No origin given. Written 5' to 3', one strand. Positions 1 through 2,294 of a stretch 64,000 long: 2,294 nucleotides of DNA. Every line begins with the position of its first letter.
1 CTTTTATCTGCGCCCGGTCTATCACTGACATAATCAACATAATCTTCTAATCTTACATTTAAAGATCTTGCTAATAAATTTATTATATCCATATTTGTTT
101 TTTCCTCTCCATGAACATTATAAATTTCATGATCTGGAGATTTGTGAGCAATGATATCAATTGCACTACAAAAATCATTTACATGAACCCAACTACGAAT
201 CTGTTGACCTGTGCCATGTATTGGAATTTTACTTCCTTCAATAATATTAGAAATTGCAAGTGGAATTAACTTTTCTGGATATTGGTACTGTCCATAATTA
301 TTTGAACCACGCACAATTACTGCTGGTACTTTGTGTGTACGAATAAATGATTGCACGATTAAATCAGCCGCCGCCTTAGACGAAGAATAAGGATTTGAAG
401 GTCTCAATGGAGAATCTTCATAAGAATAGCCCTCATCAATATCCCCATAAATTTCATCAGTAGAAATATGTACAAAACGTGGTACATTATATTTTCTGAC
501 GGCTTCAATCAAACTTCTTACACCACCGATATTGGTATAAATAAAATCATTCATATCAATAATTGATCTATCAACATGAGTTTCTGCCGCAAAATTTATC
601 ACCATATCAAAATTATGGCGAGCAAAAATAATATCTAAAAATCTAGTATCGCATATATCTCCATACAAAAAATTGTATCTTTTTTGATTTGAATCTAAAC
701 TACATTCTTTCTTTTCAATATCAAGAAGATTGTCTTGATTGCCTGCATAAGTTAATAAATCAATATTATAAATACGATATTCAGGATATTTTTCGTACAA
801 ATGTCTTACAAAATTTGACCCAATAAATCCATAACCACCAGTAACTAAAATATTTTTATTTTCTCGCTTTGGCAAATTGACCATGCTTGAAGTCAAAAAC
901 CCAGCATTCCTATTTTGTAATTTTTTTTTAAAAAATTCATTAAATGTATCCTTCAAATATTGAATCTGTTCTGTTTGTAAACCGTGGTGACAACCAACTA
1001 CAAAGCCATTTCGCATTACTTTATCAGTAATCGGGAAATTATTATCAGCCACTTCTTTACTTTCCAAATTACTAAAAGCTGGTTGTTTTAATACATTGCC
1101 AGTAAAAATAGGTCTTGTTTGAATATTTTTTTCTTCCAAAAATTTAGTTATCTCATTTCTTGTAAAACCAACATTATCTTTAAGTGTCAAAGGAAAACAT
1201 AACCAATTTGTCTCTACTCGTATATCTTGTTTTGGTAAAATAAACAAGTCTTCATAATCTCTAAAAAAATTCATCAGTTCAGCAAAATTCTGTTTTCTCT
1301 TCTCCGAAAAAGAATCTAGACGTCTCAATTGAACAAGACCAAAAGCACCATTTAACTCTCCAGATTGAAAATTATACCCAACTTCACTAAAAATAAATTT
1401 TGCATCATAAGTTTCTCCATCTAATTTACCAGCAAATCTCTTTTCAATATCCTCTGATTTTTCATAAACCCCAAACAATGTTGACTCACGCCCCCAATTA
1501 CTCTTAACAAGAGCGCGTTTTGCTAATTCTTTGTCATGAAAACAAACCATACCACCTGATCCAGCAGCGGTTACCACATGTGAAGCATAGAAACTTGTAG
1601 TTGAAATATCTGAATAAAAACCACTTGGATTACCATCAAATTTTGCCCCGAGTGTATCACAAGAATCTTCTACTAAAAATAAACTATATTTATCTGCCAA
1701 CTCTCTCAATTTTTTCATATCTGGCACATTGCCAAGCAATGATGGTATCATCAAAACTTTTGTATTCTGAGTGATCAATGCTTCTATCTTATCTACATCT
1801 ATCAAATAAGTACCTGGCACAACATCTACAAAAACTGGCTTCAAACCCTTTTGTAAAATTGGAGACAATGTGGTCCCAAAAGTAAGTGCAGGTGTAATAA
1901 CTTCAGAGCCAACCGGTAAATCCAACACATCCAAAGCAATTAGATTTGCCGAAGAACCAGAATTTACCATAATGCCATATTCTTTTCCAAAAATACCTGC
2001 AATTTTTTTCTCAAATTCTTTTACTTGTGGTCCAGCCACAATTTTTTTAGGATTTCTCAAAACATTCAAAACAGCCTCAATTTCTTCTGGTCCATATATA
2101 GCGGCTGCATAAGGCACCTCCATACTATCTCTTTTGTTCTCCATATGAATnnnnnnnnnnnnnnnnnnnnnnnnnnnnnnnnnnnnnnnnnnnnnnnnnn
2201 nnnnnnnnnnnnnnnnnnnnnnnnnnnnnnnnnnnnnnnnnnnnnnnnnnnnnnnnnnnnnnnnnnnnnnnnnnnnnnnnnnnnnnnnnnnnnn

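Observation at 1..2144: Apparent single ORF fusing a His-variant DegT-like sugar 3-dehydratase to an NDP-hexose 4,6-dehydratase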

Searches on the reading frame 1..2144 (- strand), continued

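Call 29: search_protein_representatives(alignment_id=A1)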
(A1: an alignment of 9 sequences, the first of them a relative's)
Query: 9 sequences, 772 profile positions. Proteins with E-value up to 0.001 (for the whole library): 138769; up to 1e-10: 60696; up to 1e-30: 7491. The best 150 are listed.
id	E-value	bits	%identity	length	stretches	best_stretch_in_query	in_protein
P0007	0.0e+00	1530.9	-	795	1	1-772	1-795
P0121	1.3e-174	598.9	-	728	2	5-445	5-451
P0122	6.4e-152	523.8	-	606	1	415-771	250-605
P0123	4.7e-151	521.0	-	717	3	6-405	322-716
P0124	8.0e-150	516.9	-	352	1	424-772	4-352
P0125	2.0e-145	502.4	-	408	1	4-408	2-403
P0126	7.0e-139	480.7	-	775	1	424-771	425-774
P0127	9.7e-132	457.1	-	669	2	161-405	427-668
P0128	1.7e-128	446.4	-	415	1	14-407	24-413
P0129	1.1e-127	443.7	-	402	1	9-405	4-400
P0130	1.1e-125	437.1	-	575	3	570-770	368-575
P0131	3.0e-124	432.3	-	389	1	10-402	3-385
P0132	1.6e-121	423.4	-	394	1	11-406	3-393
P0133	2.2e-121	422.9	-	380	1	10-404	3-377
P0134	3.3e-121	422.3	-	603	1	6-405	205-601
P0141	5.7e-107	375.2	-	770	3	10-407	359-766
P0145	3.3e-105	369.4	-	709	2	15-402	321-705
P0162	2.3e-97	343.5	-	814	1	15-403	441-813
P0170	7.9e-95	335.1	-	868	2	15-400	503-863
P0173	2.3e-94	333.5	-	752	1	429-754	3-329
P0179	9.3e-94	331.5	-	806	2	7-444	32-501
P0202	1.0e-89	318.2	-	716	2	428-753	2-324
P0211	3.0e-88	313.3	-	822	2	555-767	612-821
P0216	1.2e-87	311.4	-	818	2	3-227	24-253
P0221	2.6e-87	310.2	-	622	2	428-743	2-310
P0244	3.3e-85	303.3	-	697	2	517-751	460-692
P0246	3.8e-85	303.0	-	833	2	9-225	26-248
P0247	4.5e-85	302.8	-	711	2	558-764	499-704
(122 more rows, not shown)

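Call 40: search_protein_families(library=pfam, proteins=[P0121, P0123, P0141, P0145, P0162, P0170, P0179, P0126, P0096], max_evalue=0.00001)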
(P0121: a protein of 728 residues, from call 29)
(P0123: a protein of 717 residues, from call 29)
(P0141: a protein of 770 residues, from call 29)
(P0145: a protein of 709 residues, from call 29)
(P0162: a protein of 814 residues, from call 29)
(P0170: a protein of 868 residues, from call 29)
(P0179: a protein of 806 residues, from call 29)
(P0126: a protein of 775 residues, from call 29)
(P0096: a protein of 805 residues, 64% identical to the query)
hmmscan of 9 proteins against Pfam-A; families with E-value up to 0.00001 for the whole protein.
P0121 (728 aa): 5 families
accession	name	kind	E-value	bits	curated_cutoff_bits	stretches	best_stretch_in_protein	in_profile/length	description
PF01041.23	DegT_DnrJ_EryC1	-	1.1e-74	252.3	19.8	1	20-396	5-359/360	DegT/DnrJ/EryC1/StrS aminotransferase family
PF01370.27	Epimerase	-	2.3e-44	152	20.9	1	435-657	1-240/240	NAD dependent epimerase/dehydratase family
PF16363.11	GDP_Man_Dehyd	-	3.7e-33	115.8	27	1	436-720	1-330/332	GDP-mannose 4,6 dehydratase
PF04321.23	RmlD_sub_bind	-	1.1e-13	51.3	27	1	434-681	2-240/287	RmlD substrate binding domain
PF02719.21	Polysacc_synt_2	-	2.3e-08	34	20.2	0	475-678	62-250/293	Polysaccharide biosynthesis protein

P0123 (717 aa): 9 families
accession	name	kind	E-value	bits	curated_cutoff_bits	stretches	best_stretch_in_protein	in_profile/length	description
PF01041.23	DegT_DnrJ_EryC1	-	9.6e-82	275.5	19.8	1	335-705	4-354/360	DegT/DnrJ/EryC1/StrS aminotransferase family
PF01370.27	Epimerase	-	2.2e-36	125.9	20.9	1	7-225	1-238/240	NAD dependent epimerase/dehydratase family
PF16363.11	GDP_Man_Dehyd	-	7.5e-27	95.1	27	1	40-291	57-330/332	GDP-mannose 4,6 dehydratase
PF04321.23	RmlD_sub_bind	-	1.8e-23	83.5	27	1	6-264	2-250/287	RmlD substrate binding domain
PF01073.25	3Beta_HSD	-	2e-18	66.9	22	1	40-212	50-225/280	3-beta hydroxysteroid dehydrogenase/isomerase family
PF07993.18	NAD_binding_4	-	8e-12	45.3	20.1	1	58-212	90-258/258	Male sterility protein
PF01053.26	Cys_Met_Meta_PP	-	1.9e-07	30.4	27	1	357-477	54-174/381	Cys/Met metabolism PLP-dependent enzyme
PF13460.12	NAD_binding_10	-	5.6e-07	30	27.2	1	38-165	42-145/184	NAD(P)H-binding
PF02719.21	Polysacc_synt_2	-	7.2e-06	25.8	20.2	0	32-112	51-130/293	Polysaccharide biosynthesis protein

P0141 (770 aa): 8 families
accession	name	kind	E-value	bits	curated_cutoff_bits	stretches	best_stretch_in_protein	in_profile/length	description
PF01041.23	DegT_DnrJ_EryC1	-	1.7e-86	291.1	19.8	1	370-755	6-356/360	DegT/DnrJ/EryC1/StrS aminotransferase family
PF01370.27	Epimerase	-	1.2e-45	156.2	20.9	1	9-234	1-240/240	NAD dependent epimerase/dehydratase family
PF16363.11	GDP_Man_Dehyd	-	2e-43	149.6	27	1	10-297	1-331/332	GDP-mannose 4,6 dehydratase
PF01073.25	3Beta_HSD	-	6.5e-15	55.3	22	1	10-221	1-229/280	3-beta hydroxysteroid dehydrogenase/isomerase family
PF02719.21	Polysacc_synt_2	-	1.8e-10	41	20.2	1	9-268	1-267/293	Polysaccharide biosynthesis protein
PF04321.23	RmlD_sub_bind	-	8.8e-09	35.3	27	1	8-219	2-195/287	RmlD substrate binding domain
PF07993.18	NAD_binding_4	-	7e-08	32.4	20.1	0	11-34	1-25/258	Male sterility protein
PF13460.12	NAD_binding_10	-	2.1e-06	28.1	27.2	1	13-166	1-141/184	NAD(P)H-binding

P0145 (709 aa): 6 families
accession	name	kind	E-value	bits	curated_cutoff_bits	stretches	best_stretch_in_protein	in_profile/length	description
PF01041.23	DegT_DnrJ_EryC1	-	3e-93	313.4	19.8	1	327-701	6-358/360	DegT/DnrJ/EryC1/StrS aminotransferase family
PF04321.23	RmlD_sub_bind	-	4.8e-59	200.2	27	1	3-274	2-273/287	RmlD substrate binding domain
PF01370.27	Epimerase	-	3.4e-20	72.9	20.9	1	4-213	1-239/240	NAD dependent epimerase/dehydratase family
PF16363.11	GDP_Man_Dehyd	-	1.8e-10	41.3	27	1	5-147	1-169/332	GDP-mannose 4,6 dehydratase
PF02719.21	Polysacc_synt_2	-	3e-07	30.3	20.2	1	37-147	56-154/293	Polysaccharide biosynthesis protein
PF01053.26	Cys_Met_Meta_PP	-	6e-07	28.8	27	1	347-468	54-175/381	Cys/Met metabolism PLP-dependent enzyme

P0162 (814 aa): 3 families
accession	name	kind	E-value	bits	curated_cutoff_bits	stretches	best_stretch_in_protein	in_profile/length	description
PF01041.23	DegT_DnrJ_EryC1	-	8e-68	229.7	19.8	1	445-808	4-358/360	DegT/DnrJ/EryC1/StrS aminotransferase family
PF00908.23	dTDP_sugar_isom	-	4.3e-15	56.3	27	1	15-136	38-166/168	dTDP-4-dehydrorhamnose 3,5-epimerase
PF01370.27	Epimerase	-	8.7e-08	32.3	20.9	1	161-275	2-137/240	NAD dependent epimerase/dehydratase family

P0170 (868 aa): 6 families
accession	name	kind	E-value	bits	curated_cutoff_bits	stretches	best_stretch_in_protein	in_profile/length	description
PF01041.23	DegT_DnrJ_EryC1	-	1.6e-70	238.5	19.8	1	507-861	4-358/360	DegT/DnrJ/EryC1/StrS aminotransferase family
PF04321.23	RmlD_sub_bind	-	7e-50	170.1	27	1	183-467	4-267/287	RmlD substrate binding domain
PF00908.23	dTDP_sugar_isom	-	5.1e-34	117.8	27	1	8-167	2-167/168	dTDP-4-dehydrorhamnose 3,5-epimerase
PF01370.27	Epimerase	-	7e-23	81.7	20.9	1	183-406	2-240/240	NAD dependent epimerase/dehydratase family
PF01073.25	3Beta_HSD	-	6.6e-09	35.6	22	1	183-389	1-225/280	3-beta hydroxysteroid dehydrogenase/isomerase family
PF16363.11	GDP_Man_Dehyd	-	1.2e-07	31.9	27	1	183-339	1-174/332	GDP-mannose 4,6 dehydratase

P0179 (806 aa): 5 families
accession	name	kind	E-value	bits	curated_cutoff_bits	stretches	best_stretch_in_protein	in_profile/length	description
PF01041.23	DegT_DnrJ_EryC1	-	8.5e-89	298.7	19.8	1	45-429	4-359/360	DegT/DnrJ/EryC1/StrS aminotransferase family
PF01370.27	Epimerase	-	1.9e-32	113.1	20.9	1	486-732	1-240/240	NAD dependent epimerase/dehydratase family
PF16363.11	GDP_Man_Dehyd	-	5.9e-19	69.1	27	1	562-799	82-332/332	GDP-mannose 4,6 dehydratase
PF07993.18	NAD_binding_4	-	1.3e-06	28.2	20.1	0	568-670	97-209/258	Male sterility protein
PF01212.27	Beta_elim_lyase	-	8.6e-06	25.7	27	0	67-194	35-170/288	Beta-eliminating lyase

P0126 (775 aa): 12 families
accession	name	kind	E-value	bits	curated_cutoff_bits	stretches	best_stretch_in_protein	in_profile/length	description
PF16363.11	GDP_Man_Dehyd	-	4.9e-69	233.7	27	1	431-741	1-331/332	GDP-mannose 4,6 dehydratase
PF01370.27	Epimerase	-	2.9e-60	204.1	20.9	1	430-676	1-240/240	NAD dependent epimerase/dehydratase family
PF08484.17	Methyltransf_14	-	4.9e-44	150.4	23.5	1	249-403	2-158/160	C-methyltransferase C-terminal domain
PF08421.16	Methyltransf_13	-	3e-23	82.2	31.3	1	8-69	1-62/62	Putative zinc binding domain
PF01073.25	3Beta_HSD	-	1.5e-17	64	22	1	431-653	1-218/280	3-beta hydroxysteroid dehydrogenase/isomerase family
PF02719.21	Polysacc_synt_2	-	1.2e-15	57.9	20.2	1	430-668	1-218/293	Polysaccharide biosynthesis protein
PF13489.12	Methyltransf_23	-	2.6e-15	57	27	1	87-241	6-161/164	Methyltransferase domain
PF07993.18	NAD_binding_4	-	2.6e-13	50.2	20.1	1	433-612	2-205/258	Male sterility protein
PF04321.23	RmlD_sub_bind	-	1.5e-11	44.4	27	1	430-616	3-153/287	RmlD substrate binding domain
PF08241.18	Methyltransf_11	-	1.4e-09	38.9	21.2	1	107-200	2-95/95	Methyltransferase domain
PF08242.18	Methyltransf_12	-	2.8e-09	38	30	1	106-198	1-98/98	Methyltransferase domain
PF13649.12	Methyltransf_25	-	3.1e-07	31.4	27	1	105-196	1-97/97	Methyltransferase domain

P0096 (805 aa): 6 families
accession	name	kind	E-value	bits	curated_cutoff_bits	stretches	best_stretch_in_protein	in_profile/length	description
PF01041.23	DegT_DnrJ_EryC1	-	9.1e-83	278.9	19.8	1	415-794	4-356/360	DegT/DnrJ/EryC1/StrS aminotransferase family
PF08484.17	Methyltransf_14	-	2e-50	171.2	23.5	1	239-395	1-159/160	C-methyltransferase C-terminal domain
PF08421.16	Methyltransf_13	-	3.9e-21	75.4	31.3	1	1-60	3-62/62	Putative zinc binding domain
PF13489.12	Methyltransf_23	-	5.9e-18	65.6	27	1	78-232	5-161/164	Methyltransferase domain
PF08242.18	Methyltransf_12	-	7e-07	30.3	30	1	97-189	1-98/98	Methyltransferase domain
PF00155.27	Aminotran_1_2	-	1.7e-06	27.9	19.7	1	436-555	42-183/361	Aminotransferase class I and II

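Call 48: list_cluster_members(proteins=[P0001])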
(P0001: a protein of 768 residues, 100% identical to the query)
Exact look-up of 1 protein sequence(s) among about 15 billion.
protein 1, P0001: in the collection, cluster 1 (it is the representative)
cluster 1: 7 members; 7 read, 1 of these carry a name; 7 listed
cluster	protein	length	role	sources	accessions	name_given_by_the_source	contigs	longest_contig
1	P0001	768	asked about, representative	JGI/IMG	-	-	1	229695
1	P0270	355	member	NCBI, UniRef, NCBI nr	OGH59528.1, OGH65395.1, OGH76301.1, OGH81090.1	MAG: dTDP-glucose 4,6-dehydratase [Candidatus Magasanikbacteria bacterium ... | dTDP-glucose 4,6-dehydratase n=1 Tax=Candidatus Magasanikbacteria bacterium ...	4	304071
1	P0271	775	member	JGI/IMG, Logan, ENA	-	-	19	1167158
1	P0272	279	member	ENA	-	-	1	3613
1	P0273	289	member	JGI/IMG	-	-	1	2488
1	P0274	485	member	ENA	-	-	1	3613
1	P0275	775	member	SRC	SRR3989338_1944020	-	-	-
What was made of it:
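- GenBank MAG records list only a 355-aa RmlB (call 48).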

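Call 50: find_encoding_contigs(protein=P0270, flank=6000, max_places=6)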
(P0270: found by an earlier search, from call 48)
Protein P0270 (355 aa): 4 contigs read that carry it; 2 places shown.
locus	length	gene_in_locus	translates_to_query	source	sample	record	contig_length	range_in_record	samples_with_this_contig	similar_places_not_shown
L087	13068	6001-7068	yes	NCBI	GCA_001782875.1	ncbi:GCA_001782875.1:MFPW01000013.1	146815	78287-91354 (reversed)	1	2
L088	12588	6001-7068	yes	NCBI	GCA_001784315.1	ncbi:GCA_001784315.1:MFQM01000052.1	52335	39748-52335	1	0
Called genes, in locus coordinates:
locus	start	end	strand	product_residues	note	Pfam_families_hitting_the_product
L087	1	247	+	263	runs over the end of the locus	PF00478:IMPDH (faint), PF00977:His_biosynth, PF01207:Dus (faint), PF02581:TMP-TENI (faint), PF01180:DHO_dh (faint), PF04309:G3P_antiterm (faint), PF05690:ThiG (faint), PF03060:NMO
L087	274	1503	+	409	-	-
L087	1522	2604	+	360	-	PF03102:NeuB, PF08666:SAF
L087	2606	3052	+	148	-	PF04074:DUF386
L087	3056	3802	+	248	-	PF00535:Glycos_transf_2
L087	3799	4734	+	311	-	PF01073:3Beta_HSD, PF01370:Epimerase, PF02719:Polysacc_synt_2, PF04321:RmlD_sub_bind, PF05368:NmrA (weak), PF16363:GDP_Man_Dehyd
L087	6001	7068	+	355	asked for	PF01370:Epimerase, PF02719:Polysacc_synt_2, PF04321:RmlD_sub_bind, PF01073:3Beta_HSD, PF07993:NAD_binding_4, PF16363:GDP_Man_Dehyd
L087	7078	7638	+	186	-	PF00908:dTDP_sugar_isom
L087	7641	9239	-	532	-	-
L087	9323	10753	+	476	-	PF09852:DUF2079 (weak), PF13231:PMT_2, PF02366:PMT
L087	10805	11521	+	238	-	-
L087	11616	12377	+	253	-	-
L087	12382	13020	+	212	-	PF00551:Formyl_trans_N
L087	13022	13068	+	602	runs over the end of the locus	PF03102:NeuB, PF02348:CTP_transf_3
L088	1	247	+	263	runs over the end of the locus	PF00478:IMPDH (faint), PF00977:His_biosynth, PF01207:Dus (faint), PF02581:TMP-TENI (faint), PF01180:DHO_dh (faint), PF04309:G3P_antiterm (faint), PF03060:NMO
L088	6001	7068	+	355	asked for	PF01370:Epimerase, PF02719:Polysacc_synt_2, PF04321:RmlD_sub_bind, PF01073:3Beta_HSD, PF07993:NAD_binding_4, PF16363:GDP_Man_Dehyd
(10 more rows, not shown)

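Call 52: find_encoding_contigs(protein=P0271, flank=1000, max_places=10)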
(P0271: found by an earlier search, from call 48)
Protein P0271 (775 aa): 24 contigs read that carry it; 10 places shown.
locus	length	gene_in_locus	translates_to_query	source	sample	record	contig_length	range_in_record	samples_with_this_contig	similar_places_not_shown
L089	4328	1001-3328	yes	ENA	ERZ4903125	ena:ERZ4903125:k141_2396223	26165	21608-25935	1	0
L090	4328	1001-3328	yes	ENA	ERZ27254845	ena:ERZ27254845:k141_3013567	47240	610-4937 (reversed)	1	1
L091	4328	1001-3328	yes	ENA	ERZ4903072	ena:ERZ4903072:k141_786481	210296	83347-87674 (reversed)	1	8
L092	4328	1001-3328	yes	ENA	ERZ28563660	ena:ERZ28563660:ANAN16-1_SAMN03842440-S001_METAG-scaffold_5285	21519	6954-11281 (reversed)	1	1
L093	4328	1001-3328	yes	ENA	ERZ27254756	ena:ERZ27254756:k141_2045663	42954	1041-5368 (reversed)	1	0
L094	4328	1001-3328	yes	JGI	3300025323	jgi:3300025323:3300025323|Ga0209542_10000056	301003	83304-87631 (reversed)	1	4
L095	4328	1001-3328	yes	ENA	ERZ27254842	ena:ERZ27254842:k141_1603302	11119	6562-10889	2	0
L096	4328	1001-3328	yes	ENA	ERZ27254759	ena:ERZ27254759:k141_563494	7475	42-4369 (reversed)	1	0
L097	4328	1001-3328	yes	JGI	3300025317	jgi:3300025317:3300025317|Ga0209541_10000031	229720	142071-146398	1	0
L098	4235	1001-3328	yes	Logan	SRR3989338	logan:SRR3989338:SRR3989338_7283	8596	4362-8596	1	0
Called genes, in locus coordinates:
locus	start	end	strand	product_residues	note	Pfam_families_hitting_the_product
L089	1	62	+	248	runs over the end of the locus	PF00535:Glycos_transf_2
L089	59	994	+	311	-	PF01073:3Beta_HSD, PF01370:Epimerase, PF02719:Polysacc_synt_2, PF04321:RmlD_sub_bind, PF05368:NmrA (weak), PF16363:GDP_Man_Dehyd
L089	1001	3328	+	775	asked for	PF01041:DegT_DnrJ_EryC1, PF01053:Cys_Met_Meta_PP (weak), PF01073:3Beta_HSD, PF01370:Epimerase, PF02719:Polysacc_synt_2, PF04321:RmlD_sub_bind, PF07993:NAD_binding_4, PF16363:GDP_Man_Dehyd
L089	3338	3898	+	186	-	PF00908:dTDP_sugar_isom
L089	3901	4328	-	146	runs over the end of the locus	-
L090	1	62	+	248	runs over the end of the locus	PF00535:Glycos_transf_2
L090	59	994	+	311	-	PF01073:3Beta_HSD, PF01370:Epimerase, PF02719:Polysacc_synt_2, PF04321:RmlD_sub_bind, PF05368:NmrA (weak), PF16363:GDP_Man_Dehyd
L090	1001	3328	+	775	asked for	PF01041:DegT_DnrJ_EryC1, PF01053:Cys_Met_Meta_PP (weak), PF01073:3Beta_HSD, PF01370:Epimerase, PF02719:Polysacc_synt_2, PF04321:RmlD_sub_bind, PF07993:NAD_binding_4, PF16363:GDP_Man_Dehyd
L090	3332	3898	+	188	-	PF00908:dTDP_sugar_isom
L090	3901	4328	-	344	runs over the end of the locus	?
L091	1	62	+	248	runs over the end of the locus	PF00535:Glycos_transf_2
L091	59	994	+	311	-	PF01073:3Beta_HSD, PF01370:Epimerase, PF02719:Polysacc_synt_2, PF04321:RmlD_sub_bind, PF05368:NmrA (weak), PF16363:GDP_Man_Dehyd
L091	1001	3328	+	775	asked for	PF01041:DegT_DnrJ_EryC1, PF01053:Cys_Met_Meta_PP (weak), PF01073:3Beta_HSD, PF01370:Epimerase, PF02719:Polysacc_synt_2, PF04321:RmlD_sub_bind, PF07993:NAD_binding_4, PF16363:GDP_Man_Dehyd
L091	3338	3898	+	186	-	PF00908:dTDP_sugar_isom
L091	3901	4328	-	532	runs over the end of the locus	-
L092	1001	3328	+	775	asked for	PF01041:DegT_DnrJ_EryC1, PF01053:Cys_Met_Meta_PP (weak), PF01073:3Beta_HSD, PF01370:Epimerase, PF02719:Polysacc_synt_2, PF04321:RmlD_sub_bind, PF07993:NAD_binding_4, PF16363:GDP_Man_Dehyd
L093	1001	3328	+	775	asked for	PF01041:DegT_DnrJ_EryC1, PF01053:Cys_Met_Meta_PP (weak), PF01073:3Beta_HSD, PF01370:Epimerase, PF02719:Polysacc_synt_2, PF04321:RmlD_sub_bind, PF07993:NAD_binding_4, PF16363:GDP_Man_Dehyd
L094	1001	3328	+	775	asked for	PF01041:DegT_DnrJ_EryC1, PF01053:Cys_Met_Meta_PP (weak), PF01073:3Beta_HSD, PF01370:Epimerase, PF02719:Polysacc_synt_2, PF04321:RmlD_sub_bind, PF07993:NAD_binding_4, PF16363:GDP_Man_Dehyd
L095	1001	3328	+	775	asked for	PF01041:DegT_DnrJ_EryC1, PF01053:Cys_Met_Meta_PP (weak), PF01073:3Beta_HSD, PF01370:Epimerase, PF02719:Polysacc_synt_2, PF04321:RmlD_sub_bind, PF07993:NAD_binding_4, PF16363:GDP_Man_Dehyd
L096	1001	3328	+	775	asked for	PF01041:DegT_DnrJ_EryC1, PF01053:Cys_Met_Meta_PP (weak), PF01073:3Beta_HSD, PF01370:Epimerase, PF02719:Polysacc_synt_2, PF04321:RmlD_sub_bind, PF07993:NAD_binding_4, PF16363:GDP_Man_Dehyd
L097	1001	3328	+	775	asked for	PF01041:DegT_DnrJ_EryC1, PF01053:Cys_Met_Meta_PP (weak), PF01073:3Beta_HSD, PF01370:Epimerase, PF02719:Polysacc_synt_2, PF04321:RmlD_sub_bind, PF07993:NAD_binding_4, PF16363:GDP_Man_Dehyd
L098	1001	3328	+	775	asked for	PF01041:DegT_DnrJ_EryC1, PF01053:Cys_Met_Meta_PP (weak), PF01073:3Beta_HSD, PF01370:Epimerase, PF02719:Polysacc_synt_2, PF04321:RmlD_sub_bind, PF07993:NAD_binding_4, PF16363:GDP_Man_Dehyd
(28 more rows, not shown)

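Call 53: predict_structure(alignment_id=A2)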
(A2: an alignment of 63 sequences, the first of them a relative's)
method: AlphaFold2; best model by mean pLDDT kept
length: 768 residues; sequences in the alignment: 63
mean_pLDDT: 83.0   pTM: 0.55
mean pLDDT of the five models: 83.0, 82.0, 75.7, 71.9, 71.6
residues with pLDDT >= 90: 379; 70-90: 250; 50-70: 74; < 50: 65
segments of 3 or more residues with pLDDT < 50: 406-420, 514-522, 558-570, 572-581, 700-706, 765-768
pLDDT, mean of each block of 10 residues (from residue 1): 88 93 82 93 96 94 96 96 90 95 95 96 95 95 98 85 95 91 84 96 91 75 69 86 83 91 94 93 97 95 92 93 96 94 87 60 90 94 95 95 52 34 86 84 93 70 77 86 86 89 93 52 59 82 93 65 47 46 63 80 83 77 84 63 84 95 87 85 90 66 48 85 92 92 82 70 46
secondary structure, 60 per line:
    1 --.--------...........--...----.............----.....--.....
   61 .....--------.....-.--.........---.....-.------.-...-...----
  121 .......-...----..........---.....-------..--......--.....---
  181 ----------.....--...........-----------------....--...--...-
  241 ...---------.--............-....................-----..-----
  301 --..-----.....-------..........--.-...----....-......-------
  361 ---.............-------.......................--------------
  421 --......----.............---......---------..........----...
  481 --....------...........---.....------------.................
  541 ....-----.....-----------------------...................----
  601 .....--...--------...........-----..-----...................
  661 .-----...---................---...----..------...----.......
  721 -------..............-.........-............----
elements in order (helices of 4 or more, strands of 3 or more residues): H12-22 H32-44 E49-53 H56-65 E74-78 H83-91 E95-99 E121-127 H136-145 E149-153 H167-170 E173-177 E191-195 H198-208 H226-229 E232-234 E237-239 H256-267 H269-288 E310-314 H322-331 E336-338 H348-353 H364-372 E373-376 H384-406 E423-428 H433-445 E449-454 H464-473 E483-486 H493-503 E507-511 H524-544 E550-554 H578-596 E601-605 E608-610 H619-629 E642-647 H648-661 E667-669 E673-676 H677-688 H714-720 H728-741 H743-751 H753-764
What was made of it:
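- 855..920 (-): Linker (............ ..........): a translated former spacer plus the RmlB N-terminus. AF2 pLDDT <50 for P0001 residues 406-420 (call 53).
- The AF2 model has two confident domains, a linker with pLDDT <50 and pTM 0.55 (call 53).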
